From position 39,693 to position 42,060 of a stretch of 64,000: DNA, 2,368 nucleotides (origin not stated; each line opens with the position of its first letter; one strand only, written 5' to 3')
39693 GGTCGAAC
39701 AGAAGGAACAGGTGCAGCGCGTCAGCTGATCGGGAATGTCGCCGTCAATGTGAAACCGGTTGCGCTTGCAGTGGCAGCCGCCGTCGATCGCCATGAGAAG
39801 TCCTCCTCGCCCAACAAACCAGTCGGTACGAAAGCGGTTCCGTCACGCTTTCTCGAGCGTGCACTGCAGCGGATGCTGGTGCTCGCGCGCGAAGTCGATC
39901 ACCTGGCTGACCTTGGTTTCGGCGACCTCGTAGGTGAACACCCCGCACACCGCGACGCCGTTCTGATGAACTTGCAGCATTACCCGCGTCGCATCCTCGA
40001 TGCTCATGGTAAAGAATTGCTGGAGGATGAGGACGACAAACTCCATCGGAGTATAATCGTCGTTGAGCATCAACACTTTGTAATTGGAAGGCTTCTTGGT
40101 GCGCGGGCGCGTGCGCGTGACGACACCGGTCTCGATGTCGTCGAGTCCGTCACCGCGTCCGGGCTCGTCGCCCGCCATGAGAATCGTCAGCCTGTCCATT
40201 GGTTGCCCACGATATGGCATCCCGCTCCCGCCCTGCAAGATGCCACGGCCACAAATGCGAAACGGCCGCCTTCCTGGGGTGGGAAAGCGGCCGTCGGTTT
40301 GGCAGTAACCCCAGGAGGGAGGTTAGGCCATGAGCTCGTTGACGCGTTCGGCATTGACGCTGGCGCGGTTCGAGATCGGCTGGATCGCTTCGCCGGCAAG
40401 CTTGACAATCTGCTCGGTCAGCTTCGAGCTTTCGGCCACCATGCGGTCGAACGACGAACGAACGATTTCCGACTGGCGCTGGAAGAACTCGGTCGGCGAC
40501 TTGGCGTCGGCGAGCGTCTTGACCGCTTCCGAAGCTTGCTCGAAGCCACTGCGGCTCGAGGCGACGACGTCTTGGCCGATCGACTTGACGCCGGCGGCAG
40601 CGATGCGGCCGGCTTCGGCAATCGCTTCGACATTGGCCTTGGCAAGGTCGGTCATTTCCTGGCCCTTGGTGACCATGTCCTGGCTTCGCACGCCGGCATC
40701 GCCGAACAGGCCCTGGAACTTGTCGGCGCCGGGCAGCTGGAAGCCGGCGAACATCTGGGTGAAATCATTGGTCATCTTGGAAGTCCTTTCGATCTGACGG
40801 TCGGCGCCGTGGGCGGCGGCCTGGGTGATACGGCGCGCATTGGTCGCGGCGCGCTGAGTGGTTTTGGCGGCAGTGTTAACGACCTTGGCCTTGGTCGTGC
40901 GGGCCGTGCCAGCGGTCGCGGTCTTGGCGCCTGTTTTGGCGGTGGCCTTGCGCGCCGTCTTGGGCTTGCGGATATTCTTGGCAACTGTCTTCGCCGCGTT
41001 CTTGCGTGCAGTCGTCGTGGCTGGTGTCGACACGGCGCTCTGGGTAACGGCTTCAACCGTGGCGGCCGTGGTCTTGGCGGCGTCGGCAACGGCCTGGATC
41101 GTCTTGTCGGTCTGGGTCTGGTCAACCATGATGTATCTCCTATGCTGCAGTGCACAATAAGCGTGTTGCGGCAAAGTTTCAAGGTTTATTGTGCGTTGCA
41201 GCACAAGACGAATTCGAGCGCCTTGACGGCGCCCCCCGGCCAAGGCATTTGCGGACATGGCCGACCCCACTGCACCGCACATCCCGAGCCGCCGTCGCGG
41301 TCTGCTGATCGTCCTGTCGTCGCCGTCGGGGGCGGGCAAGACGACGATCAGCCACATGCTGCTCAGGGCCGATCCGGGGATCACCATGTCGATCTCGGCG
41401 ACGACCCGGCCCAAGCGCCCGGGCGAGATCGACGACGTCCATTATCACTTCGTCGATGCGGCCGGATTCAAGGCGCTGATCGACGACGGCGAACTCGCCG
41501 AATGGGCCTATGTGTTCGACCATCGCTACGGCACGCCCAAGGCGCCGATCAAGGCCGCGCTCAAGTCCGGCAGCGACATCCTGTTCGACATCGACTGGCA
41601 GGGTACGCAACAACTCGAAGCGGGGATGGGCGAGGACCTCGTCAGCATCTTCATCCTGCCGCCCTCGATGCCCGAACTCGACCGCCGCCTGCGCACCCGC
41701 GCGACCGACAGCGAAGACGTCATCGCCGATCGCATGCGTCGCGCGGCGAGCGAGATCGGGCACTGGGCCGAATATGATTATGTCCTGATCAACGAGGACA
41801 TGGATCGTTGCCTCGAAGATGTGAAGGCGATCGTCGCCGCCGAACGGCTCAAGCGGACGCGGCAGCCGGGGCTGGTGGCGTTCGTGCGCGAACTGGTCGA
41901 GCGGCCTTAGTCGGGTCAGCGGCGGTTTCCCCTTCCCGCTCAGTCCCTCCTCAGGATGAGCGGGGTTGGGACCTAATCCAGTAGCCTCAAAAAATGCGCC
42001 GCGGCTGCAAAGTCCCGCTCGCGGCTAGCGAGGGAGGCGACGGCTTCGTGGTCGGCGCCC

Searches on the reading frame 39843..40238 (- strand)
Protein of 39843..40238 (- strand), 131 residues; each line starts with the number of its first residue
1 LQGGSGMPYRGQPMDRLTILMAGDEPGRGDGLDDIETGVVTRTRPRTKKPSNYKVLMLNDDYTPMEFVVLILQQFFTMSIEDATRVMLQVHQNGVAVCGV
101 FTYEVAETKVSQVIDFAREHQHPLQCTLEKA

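Call 6: search_protein_families(library=pfam, proteins=[window:39843-40238:-])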
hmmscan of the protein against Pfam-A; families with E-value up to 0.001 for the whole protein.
window:39843-40238:- (131 aa): 1 family
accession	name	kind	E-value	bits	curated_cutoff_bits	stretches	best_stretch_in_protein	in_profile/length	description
PF02617.22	ClpS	-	2.9e-35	120.4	23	1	48-127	1-80/80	ATP-dependent Clp protease adaptor protein ClpS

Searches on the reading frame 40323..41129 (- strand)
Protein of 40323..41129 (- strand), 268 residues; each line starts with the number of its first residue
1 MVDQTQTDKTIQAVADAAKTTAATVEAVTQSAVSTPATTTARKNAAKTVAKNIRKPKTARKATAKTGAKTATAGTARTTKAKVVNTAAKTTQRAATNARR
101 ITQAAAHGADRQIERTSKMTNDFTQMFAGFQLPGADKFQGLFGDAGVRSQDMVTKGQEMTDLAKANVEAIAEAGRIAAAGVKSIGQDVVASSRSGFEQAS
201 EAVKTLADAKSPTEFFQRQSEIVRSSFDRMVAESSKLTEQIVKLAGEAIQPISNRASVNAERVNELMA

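Call 6: search_protein_families(library=pfam, proteins=[window:40323-41129:-])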
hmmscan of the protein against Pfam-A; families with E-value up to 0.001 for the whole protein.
window:40323-41129:- (268 aa): 1 family
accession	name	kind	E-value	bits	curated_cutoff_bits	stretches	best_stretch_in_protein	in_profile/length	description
PF09361.15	Phasin_2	-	3.1e-23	82.3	24.9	1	157-255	1-99/100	Phasin protein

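Call 7: search_protein_families(library=ncbifam, proteins=[window:40323-41129:-])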
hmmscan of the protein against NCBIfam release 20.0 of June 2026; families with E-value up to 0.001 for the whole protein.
window:40323-41129:- (268 aa): 3 families
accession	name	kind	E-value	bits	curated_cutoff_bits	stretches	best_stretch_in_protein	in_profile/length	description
TIGR01841.1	phasin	subfamily_domain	4.4e-11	43.1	30.2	1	193-260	17-84/88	TIGR01841 family phasin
TIGR01985.1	phasin_2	equivalog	5.9e-09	36.4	99.7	1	157-256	22-121/123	phasin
NF045536.1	phasin_PhaP6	equivalog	2e-05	25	100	1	157-262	42-137/138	polyhydroxyalkanoate granule-associated phasin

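Call 28: find_encoding_contigs(protein=window:40323-41129:-, flank=10000, max_places=4)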
Protein window:40323-41129:- (268 aa): no gene with exactly this product is on record in the collection.

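Call 30: find_related_loci(query=window:40323-41129:-, collection=metagenome_contigs, flank=1500)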
Query window:40323-41129:- (268 aa) in metagenome_contigs; peptide patterns used: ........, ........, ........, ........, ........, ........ (x = any residue, [..] = any of these).
421 stretches matched a pattern; 192 encode a relative of the query (tblastn E <= 1e-3); the best 80 are kept; 80 distinct loci.
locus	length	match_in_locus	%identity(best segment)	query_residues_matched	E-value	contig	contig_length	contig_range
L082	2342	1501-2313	70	1-268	2e-119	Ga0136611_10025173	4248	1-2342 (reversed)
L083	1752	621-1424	74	1-268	5e-114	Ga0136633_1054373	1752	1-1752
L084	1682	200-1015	73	1-268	2e-111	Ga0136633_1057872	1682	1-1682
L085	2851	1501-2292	73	1-268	6e-101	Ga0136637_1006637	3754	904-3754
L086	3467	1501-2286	69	1-268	2e-100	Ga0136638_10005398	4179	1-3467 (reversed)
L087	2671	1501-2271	72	1-268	4e-101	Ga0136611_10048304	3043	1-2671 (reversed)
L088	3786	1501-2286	73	1-268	2e-97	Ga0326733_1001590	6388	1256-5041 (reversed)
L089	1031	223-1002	74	1-268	5e-105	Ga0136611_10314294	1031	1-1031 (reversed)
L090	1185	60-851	74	1-268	8e-103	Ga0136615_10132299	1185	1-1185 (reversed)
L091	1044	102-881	70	1-268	2e-103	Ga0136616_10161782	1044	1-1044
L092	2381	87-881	70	1-268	5e-97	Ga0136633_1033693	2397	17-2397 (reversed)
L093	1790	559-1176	73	63-268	5e-95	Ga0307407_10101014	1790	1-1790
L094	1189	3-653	76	57-268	1e-96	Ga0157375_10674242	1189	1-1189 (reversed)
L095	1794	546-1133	73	77-268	9e-94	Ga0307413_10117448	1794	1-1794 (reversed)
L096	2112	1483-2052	76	81-268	3e-92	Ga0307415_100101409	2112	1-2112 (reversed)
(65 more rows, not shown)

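Call 31: list_cluster_members(proteins=[P0001, window:40323-41129:-])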
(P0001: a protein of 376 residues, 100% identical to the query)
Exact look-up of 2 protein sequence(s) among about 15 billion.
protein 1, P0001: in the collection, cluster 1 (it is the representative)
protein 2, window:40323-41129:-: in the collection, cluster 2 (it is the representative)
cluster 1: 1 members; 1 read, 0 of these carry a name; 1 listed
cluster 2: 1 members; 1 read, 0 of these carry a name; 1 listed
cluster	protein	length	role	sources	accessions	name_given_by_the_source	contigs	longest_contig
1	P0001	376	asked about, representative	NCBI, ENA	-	-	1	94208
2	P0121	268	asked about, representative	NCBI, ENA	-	-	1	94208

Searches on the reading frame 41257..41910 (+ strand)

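Call 6: search_protein_families(library=pfam, proteins=[window:41257-41910:+])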
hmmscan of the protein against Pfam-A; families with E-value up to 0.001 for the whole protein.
window:41257-41910:+ (217 aa): 1 family
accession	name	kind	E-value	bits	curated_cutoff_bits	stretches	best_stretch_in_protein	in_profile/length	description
PF00625.27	Guanylate_kin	-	2.9e-42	144.8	25.2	1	17-195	4-181/182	Guanylate kinase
